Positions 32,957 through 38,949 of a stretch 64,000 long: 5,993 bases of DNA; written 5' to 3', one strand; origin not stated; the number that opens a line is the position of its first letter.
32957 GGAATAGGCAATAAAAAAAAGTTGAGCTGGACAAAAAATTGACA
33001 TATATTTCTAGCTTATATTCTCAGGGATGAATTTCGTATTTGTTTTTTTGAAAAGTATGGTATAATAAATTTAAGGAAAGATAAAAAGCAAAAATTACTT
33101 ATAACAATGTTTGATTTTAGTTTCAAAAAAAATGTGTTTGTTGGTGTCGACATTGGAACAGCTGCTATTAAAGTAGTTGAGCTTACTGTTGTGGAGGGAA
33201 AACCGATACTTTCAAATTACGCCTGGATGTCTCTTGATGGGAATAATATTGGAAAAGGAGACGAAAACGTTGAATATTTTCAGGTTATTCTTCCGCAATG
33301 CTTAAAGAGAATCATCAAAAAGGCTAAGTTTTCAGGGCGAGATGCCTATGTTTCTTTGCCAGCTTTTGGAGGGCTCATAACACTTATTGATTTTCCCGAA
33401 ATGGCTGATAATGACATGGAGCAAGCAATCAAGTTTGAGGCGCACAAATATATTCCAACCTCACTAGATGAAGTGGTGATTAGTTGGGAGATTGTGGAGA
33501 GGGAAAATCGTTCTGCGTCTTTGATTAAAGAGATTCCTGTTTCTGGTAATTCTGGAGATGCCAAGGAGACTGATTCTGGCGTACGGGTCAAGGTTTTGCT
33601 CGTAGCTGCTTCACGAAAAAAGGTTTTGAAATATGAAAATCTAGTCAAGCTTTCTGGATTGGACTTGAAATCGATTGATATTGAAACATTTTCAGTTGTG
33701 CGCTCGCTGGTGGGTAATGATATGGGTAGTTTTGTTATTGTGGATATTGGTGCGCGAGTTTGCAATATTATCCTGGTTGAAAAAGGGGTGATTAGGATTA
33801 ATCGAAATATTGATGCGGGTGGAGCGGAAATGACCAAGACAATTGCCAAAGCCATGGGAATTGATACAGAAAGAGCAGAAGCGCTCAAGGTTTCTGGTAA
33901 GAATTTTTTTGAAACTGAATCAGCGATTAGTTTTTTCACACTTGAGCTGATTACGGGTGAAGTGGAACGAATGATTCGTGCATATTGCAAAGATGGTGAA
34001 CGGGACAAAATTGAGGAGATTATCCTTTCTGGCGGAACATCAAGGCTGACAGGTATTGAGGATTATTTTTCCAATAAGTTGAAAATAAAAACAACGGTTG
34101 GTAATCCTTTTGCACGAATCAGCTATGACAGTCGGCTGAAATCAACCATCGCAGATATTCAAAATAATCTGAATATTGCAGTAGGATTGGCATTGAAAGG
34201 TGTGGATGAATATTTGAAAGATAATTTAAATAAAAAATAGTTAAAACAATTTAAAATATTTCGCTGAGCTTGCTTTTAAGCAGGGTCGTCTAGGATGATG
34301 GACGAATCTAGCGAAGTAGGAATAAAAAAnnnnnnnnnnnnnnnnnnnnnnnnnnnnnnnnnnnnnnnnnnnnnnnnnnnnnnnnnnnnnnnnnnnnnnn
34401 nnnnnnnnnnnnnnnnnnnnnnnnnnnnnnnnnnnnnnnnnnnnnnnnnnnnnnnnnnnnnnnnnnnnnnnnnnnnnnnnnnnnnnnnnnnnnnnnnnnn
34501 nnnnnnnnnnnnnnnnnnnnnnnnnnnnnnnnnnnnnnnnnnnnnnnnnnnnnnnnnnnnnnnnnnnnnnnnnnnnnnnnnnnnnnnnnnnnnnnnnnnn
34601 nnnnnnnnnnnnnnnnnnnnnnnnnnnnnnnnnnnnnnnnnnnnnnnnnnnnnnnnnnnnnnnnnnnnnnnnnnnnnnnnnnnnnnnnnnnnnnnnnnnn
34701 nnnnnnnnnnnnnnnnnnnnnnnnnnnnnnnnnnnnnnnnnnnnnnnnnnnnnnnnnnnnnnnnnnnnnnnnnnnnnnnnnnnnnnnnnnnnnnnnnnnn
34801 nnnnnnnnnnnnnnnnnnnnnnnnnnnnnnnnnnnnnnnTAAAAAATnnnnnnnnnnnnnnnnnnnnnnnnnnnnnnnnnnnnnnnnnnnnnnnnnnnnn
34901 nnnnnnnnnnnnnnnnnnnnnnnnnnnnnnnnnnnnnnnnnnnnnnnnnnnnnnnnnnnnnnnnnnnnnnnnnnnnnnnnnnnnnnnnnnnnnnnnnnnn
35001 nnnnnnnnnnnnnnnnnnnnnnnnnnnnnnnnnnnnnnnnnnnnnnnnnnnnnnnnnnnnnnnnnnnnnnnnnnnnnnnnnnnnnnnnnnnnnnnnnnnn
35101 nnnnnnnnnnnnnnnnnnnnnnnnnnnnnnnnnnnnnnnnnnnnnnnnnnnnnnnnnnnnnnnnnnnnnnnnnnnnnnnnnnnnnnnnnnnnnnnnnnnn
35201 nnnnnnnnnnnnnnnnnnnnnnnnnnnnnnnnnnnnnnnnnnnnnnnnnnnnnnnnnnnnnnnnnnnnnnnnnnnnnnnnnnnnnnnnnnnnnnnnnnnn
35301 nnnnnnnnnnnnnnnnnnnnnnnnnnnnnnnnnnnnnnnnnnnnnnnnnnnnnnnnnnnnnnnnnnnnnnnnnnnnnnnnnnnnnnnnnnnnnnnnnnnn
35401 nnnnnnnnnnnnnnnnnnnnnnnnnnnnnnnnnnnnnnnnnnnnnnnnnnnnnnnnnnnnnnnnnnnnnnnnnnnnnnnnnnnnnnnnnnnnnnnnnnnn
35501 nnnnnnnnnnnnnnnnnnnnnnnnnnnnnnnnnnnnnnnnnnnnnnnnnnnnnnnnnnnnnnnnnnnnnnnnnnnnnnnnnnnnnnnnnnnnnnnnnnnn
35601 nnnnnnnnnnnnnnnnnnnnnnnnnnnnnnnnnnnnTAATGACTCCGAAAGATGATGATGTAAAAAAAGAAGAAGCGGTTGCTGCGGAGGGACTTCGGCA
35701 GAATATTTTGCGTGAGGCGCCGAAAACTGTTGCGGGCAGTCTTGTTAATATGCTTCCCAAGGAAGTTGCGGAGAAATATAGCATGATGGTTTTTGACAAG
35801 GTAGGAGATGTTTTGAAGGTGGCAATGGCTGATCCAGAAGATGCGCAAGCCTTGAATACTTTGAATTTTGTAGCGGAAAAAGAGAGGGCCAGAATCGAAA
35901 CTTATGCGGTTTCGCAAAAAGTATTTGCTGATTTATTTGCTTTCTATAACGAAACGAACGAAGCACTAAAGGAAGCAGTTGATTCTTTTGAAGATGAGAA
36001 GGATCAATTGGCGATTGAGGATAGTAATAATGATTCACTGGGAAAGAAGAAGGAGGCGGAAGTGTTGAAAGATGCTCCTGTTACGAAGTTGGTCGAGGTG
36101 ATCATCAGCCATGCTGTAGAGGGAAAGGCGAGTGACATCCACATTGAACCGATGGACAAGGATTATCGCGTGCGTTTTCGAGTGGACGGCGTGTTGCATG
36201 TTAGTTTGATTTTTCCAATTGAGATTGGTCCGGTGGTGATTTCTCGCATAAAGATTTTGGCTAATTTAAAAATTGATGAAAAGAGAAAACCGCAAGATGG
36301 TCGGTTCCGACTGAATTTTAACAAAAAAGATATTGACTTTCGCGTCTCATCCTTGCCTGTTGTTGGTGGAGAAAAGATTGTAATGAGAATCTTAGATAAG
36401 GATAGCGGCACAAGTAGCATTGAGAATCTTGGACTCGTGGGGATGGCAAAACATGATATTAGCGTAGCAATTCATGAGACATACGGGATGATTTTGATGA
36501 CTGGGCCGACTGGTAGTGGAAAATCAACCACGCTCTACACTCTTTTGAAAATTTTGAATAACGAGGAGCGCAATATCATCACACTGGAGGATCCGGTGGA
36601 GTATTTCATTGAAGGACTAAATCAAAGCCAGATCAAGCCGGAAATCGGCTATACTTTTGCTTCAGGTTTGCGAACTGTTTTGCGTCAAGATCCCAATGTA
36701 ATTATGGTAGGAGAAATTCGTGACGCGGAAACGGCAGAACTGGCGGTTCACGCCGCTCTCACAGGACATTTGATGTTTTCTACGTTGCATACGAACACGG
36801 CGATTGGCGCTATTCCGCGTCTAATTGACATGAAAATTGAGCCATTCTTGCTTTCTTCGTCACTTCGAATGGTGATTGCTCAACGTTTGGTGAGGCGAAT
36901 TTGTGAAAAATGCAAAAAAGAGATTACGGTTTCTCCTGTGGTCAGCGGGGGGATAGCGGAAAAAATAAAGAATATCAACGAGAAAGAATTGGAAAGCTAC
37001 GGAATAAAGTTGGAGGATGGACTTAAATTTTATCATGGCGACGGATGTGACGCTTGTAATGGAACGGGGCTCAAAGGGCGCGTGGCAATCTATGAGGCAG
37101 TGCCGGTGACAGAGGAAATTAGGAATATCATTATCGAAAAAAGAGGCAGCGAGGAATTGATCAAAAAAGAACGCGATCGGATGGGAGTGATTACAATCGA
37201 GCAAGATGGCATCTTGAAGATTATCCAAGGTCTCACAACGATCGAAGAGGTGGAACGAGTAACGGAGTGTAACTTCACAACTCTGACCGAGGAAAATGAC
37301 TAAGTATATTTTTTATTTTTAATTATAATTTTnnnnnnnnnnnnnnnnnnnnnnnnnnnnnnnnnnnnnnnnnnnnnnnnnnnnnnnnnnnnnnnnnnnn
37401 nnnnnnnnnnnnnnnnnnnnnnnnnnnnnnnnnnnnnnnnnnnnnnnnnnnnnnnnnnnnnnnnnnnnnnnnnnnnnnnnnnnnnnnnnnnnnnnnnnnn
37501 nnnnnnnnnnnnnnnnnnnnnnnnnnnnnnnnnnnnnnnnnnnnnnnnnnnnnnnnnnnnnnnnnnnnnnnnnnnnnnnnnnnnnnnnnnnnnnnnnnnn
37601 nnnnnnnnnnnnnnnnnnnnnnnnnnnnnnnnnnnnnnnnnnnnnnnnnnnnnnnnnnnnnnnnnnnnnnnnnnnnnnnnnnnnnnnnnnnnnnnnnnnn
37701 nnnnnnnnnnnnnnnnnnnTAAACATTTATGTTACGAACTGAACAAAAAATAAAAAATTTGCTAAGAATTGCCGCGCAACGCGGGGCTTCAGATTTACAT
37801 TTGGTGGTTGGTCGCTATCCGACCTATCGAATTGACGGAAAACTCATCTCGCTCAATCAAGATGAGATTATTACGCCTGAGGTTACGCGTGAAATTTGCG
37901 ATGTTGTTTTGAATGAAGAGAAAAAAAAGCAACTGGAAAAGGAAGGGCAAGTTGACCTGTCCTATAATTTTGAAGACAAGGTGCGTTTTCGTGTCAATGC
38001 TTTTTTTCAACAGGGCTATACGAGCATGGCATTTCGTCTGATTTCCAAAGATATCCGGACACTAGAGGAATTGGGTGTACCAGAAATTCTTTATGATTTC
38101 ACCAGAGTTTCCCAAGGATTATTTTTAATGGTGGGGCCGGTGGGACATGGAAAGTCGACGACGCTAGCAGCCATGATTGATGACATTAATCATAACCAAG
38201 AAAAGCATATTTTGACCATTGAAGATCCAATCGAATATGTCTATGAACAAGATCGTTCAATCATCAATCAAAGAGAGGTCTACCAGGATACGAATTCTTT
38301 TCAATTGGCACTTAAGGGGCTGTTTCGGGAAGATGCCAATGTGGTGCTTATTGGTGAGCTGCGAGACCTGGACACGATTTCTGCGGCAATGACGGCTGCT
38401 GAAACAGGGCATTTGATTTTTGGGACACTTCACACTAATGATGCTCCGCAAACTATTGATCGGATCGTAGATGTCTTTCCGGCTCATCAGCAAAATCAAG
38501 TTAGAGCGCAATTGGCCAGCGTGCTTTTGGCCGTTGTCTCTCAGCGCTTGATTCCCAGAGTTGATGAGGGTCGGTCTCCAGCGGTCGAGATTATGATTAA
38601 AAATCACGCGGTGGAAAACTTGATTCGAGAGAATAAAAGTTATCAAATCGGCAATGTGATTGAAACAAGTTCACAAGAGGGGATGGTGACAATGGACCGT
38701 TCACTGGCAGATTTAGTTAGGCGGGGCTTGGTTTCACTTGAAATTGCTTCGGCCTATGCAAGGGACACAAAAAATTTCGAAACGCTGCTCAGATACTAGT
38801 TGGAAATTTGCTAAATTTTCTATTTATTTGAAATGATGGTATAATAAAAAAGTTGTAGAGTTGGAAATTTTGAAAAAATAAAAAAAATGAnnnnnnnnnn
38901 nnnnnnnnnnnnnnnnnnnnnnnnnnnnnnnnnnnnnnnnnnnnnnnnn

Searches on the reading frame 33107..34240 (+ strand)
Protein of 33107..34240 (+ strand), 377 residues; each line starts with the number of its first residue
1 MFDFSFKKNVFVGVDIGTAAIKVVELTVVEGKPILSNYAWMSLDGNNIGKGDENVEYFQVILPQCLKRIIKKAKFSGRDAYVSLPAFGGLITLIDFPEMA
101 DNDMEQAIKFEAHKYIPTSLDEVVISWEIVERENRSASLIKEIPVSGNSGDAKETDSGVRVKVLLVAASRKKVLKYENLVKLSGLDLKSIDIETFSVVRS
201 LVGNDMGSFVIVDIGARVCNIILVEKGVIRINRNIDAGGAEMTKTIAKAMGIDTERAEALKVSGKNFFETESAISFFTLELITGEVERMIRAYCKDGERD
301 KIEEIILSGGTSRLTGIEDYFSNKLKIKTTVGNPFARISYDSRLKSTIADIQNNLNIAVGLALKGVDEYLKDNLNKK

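Call 15: search_protein_families(library=pfam, proteins=[window:33107-34240:+], max_evalue=0.01)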
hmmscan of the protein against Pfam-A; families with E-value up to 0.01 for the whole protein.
window:33107-34240:+ (377 aa): 4 families
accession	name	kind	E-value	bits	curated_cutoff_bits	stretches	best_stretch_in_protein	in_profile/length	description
PF11104.14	PilM_2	-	2.6e-46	158.6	27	2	158-365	123-339/340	Type IV pilus assembly protein PilM;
PF14450.12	FtsA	-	4.2e-12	47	31.8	1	210-335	1-113/127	Cell division protein FtsA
PF25216.1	Volactin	-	0.0024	17.9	35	1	177-326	137-292/321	Volactin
PF06723.19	MreB_Mbl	-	0.0037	16.6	27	0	304-333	276-305/327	MreB/Mbl protein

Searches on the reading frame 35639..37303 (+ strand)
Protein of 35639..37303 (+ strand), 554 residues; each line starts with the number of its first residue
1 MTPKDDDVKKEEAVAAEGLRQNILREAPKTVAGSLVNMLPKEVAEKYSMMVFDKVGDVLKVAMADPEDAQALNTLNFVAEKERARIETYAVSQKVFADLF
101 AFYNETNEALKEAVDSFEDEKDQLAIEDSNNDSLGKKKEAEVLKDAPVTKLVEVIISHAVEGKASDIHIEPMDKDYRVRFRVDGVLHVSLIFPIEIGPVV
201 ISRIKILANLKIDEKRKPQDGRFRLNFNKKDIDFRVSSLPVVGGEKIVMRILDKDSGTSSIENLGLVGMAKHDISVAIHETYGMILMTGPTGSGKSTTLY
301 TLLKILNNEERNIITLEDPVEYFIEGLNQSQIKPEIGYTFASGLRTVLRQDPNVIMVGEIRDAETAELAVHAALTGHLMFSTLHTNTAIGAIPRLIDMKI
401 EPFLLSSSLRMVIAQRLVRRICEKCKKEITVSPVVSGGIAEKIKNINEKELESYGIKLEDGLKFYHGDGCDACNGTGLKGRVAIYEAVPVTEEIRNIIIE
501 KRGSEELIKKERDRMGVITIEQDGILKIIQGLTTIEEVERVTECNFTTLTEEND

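Call 15: search_protein_families(library=pfam, proteins=[window:35639-37303:+], max_evalue=0.01)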
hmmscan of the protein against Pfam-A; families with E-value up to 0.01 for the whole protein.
window:35639-37303:+ (554 aa): 8 families
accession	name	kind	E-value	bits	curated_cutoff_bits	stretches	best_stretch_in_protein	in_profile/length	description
PF00437.27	T2SSE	-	1e-130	436.1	24.9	1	144-540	4-370/370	Type II/IV secretion system protein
PF05157.20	MshEN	-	9.3e-08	32.4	23.1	1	33-99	15-79/90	MshEN domain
PF13173.12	AAA_14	-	9.3e-05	22.9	27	1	284-374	4-85/129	AAA domain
PF00005.33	ABC_tran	-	0.00041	21.4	25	1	284-342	13-67/137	ABC transporter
PF20720.3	nSTAND3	-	0.00041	20.5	27.2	1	272-321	7-56/155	Novel STAND NTPase 3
PF13555.12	AAA_29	-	0.00054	20.1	27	1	281-308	21-48/61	P-loop containing region of AAA domain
PF13401.12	AAA_22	-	0.00056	20.7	27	1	280-319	3-42/130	AAA domain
PF13191.12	AAA_16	-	0.0047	17.9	32.6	0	278-331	21-77/167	AAA ATPase domain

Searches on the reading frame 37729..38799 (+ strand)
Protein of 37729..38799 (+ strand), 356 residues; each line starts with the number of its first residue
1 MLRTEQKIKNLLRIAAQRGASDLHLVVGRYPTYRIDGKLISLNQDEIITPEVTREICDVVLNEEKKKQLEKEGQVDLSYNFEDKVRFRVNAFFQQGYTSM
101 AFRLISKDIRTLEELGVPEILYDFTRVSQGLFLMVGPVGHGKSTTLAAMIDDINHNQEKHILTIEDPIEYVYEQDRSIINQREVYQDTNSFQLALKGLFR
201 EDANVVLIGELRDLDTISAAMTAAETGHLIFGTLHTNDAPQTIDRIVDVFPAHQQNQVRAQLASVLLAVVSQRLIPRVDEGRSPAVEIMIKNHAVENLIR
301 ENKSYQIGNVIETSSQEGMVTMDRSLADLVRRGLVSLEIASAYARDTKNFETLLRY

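Call 15: search_protein_families(library=pfam, proteins=[window:37729-38799:+], max_evalue=0.01)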
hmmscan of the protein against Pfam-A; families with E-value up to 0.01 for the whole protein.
window:37729-38799:+ (356 aa): 2 families
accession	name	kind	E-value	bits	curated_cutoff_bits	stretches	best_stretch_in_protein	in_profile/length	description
PF00437.27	T2SSE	-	1.4e-41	142.8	24.9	1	5-280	9-283/370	Type II/IV secretion system protein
PF25199.1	nSTAND_NTPase5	-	0.0067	16.7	34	0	128-171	40-83/145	Novel STAND NTPase 5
